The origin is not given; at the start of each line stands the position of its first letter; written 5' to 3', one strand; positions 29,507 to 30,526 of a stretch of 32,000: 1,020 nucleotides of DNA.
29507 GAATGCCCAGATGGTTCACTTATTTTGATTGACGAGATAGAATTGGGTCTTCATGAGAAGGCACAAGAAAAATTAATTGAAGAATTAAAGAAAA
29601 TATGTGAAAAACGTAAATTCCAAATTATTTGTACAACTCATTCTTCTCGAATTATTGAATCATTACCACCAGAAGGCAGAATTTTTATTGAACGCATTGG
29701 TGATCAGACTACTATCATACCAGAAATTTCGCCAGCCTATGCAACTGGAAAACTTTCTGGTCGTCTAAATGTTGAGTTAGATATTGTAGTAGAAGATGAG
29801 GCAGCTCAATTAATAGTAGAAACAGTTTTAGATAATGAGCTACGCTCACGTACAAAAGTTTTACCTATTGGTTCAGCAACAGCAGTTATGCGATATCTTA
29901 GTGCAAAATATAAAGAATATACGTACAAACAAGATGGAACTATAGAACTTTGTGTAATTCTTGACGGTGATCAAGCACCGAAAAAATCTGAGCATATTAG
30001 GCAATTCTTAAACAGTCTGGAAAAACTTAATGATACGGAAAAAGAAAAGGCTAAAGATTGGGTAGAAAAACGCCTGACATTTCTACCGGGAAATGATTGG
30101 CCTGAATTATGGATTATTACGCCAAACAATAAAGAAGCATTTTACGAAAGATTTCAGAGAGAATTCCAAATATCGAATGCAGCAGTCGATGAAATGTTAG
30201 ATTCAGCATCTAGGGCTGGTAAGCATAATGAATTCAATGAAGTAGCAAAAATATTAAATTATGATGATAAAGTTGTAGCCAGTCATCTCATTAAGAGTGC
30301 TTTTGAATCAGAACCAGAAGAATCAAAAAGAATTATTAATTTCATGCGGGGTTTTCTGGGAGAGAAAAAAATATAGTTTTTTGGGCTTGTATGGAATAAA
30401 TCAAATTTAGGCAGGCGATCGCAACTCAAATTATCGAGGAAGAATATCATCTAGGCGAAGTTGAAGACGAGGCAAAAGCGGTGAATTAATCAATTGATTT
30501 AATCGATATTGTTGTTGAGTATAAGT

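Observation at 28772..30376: Solo ABC-ATPase plus TOPRIM-like gene in a HIP1-poor islet: candidate unclassified OLD/PARIS/AbiL-like anti-phage module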

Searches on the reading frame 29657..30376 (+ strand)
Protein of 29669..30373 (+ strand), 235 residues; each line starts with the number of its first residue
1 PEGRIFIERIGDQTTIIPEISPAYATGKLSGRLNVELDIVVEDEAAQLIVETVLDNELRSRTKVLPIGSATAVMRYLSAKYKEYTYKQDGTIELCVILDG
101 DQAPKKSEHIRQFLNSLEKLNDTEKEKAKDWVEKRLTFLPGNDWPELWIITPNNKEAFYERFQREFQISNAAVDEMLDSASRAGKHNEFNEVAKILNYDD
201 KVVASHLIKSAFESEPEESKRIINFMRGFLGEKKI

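Call 45: predict_structure(alignment_id=A3)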
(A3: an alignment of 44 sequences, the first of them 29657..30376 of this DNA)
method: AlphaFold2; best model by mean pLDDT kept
length: 239 residues; sequences in the alignment: 44
mean_pLDDT: 90.2   pTM: 0.84
mean pLDDT of the five models: 90.2, 89.9, 88.7, 88.4, 88.2
residues with pLDDT >= 90: 175; 70-90: 49; 50-70: 12; < 50: 3
segments of 3 or more residues with pLDDT < 50: 1-3
pLDDT, mean of each block of 10 residues (from residue 1): 58 81 75 78 97 95 93 97 90 78 98 97 92 97 96 94 93 96 95 97 95 96 97 77
secondary structure, 60 per line:
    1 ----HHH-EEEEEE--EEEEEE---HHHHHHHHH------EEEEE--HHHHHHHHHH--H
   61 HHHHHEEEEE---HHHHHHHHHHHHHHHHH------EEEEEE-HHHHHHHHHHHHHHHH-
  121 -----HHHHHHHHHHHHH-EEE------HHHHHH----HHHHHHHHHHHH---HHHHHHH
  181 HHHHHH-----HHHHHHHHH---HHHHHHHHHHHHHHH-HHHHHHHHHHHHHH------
elements in order: E9-14 E17-22 H26-34 E41-45 H48-57 H60-65 E66-70 H74-90 E97-102 H104-119 H126-138 E140-142 H149-154 H159-170 H174-186 H192-200 H204-218 H220-233

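Call 47: fold_search(model_id=the predicted structure, library=pdb)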
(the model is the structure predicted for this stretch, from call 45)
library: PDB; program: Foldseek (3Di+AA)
matches with E <= 10: 977; with E <= 0.001: 5
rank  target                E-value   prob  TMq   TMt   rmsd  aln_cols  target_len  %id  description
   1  6nk8_A                4.7e-05  1.00  0.46  0.53   6.6       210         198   12  C-terminal region of the Burkholderia pseudomallei OLD protein (released 2019-08-07)
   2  6njx                  7.5e-05  1.00  0.43  0.49   7.1       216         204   15  C-terminal region of the Xanthomonas campestris pv. campestris OLD protein phased with mercury (released 2019-08-07)
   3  6njv                  1.1e-04  1.00  0.46  0.51   6.7       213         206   14  C-terminal region of the Xanthomonas campestris pv. campestris OLD protein phased with iodine (released 2019-08-07)
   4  6nk8_B                1.3e-04  1.00  0.44  0.49   7.1       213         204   13  C-terminal region of the Burkholderia pseudomallei OLD protein (released 2019-08-07)
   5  6njw                  2.1e-04  1.00  0.45  0.49   6.9       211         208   13  C-terminal region of the Xanthomonas campestris pv. campestris OLD protein phased with platinum (released 2019-08-07)
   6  8sm3_A                1.7e-02  0.96  0.38  0.20  11.9       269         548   13  Structure of Bacillus cereus VD045 Gabija GajA-GajB Complex (released 2023-11-22)
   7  4ldz_B                2.3e-02  0.38  0.18  0.22  15.8       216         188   11  Crystal structure of the full-length response regulator DesR in the active state (released 2014-07-16)
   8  4hye_A                4.7e-02  0.47  0.21  0.24  14.9       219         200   12  Crystal structure of a response regulator spr1814 from Streptococcus pneumoniae reveals unique interdomain contacts am (released 2013-06-05)
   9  5jee                  4.9e-02  0.80  0.24  0.25   9.3       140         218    9  Apo-structure of humanised RadA-mutant humRadA26F (released 2016-10-19)
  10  6r3p_B                4.9e-02  0.80  0.22  0.22   7.7       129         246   10  Crystal structure of human DMC1 ATPase domain (released 2019-04-03)
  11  1r8j_B                5.2e-02  0.35  0.21  0.19  16.3       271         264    9  Crystal Structure of Circadian Clock Protein KaiA from Synechococcus elongatus (released 2004-06-01)
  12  6hqu_C                5.7e-02  0.82  0.23  0.26   8.1       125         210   13  Humanised RadA mutant HumRadA22 in complex with a recombined BRC repeat 8-2 (released 2019-10-09)
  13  8qqe_A                5.7e-02  0.80  0.23  0.19   7.4       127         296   10  Crystal structure of the complex between DMC1 and the PhePP domain of BRCA2 (released 2024-06-19)
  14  1r8j_A                5.7e-02  0.25  0.18  0.16  16.5       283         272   10  Crystal Structure of Circadian Clock Protein KaiA from Synechococcus elongatus (released 2004-06-01)
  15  8qqe_B                6.0e-02  0.77  0.21  0.21   7.2       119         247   11  Crystal structure of the complex between DMC1 and the PhePP domain of BRCA2 (released 2024-06-19)
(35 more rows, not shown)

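Call 56: search_protein_representatives(protein=window:29669-30373:+)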
Query: 235 residues. Proteins with E-value up to 0.001 (for the whole library): 187; up to 1e-10: 111; up to 1e-30: 16. The best 150 are listed.
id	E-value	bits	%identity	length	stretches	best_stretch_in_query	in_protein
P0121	2.3e-76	273.0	60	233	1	1-231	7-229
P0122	5.2e-72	258.7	59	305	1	1-230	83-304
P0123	2.9e-50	187.6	46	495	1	1-230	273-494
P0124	6.4e-50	186.5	47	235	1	37-231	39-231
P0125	1.3e-48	182.2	56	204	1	1-175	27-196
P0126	7.9e-44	166.6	42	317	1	1-219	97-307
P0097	1.3e-41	159.3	41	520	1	1-230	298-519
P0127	7.1e-39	150.4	36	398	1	1-228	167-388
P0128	1.4e-36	142.9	40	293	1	1-230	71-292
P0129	1.5e-36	142.8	40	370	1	1-230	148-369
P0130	6.2e-36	140.8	35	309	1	1-231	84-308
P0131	1.3e-34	136.5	38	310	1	1-228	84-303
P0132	2.7e-34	135.4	40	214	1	11-212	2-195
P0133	1.4e-33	133.1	38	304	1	1-223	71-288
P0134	3.1e-33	132.0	39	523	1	1-230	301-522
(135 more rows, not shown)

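Call 65: search_protein_families(library=pfam, proteins=[window:29669-30373:+], max_evalue=10)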
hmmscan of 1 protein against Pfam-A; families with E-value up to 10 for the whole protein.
window:29669-30373:+ (235 aa): 4 families
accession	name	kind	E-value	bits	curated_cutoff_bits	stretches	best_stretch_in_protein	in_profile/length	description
PF10296.15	MMM1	-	0.029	14.2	21.9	1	10-79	71-140/244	Maintenance of mitochondrial morphology protein 1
PF07176.17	DUF1400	-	0.14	12.9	23.4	1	150-227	41-117/127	Alpha/beta hydrolase of unknown function (DUF1400)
PF01480.22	PWI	-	0.23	12.2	22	1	191-232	10-51/72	PWI domain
PF04674.17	Phi_1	-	0.23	11.2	25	1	90-132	11-56/276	Phosphate-induced protein 1 conserved region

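Call 66: search_protein_families(library=padloc, proteins=[window:29669-30373:+], max_evalue=1)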
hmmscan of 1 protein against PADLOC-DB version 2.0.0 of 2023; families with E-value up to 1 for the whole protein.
window:29669-30373:+ (235 aa): 1 family
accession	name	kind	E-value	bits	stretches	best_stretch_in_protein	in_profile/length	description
PDLC04149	HEC-04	-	7.3e-07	26.1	1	29-230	306-489/494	-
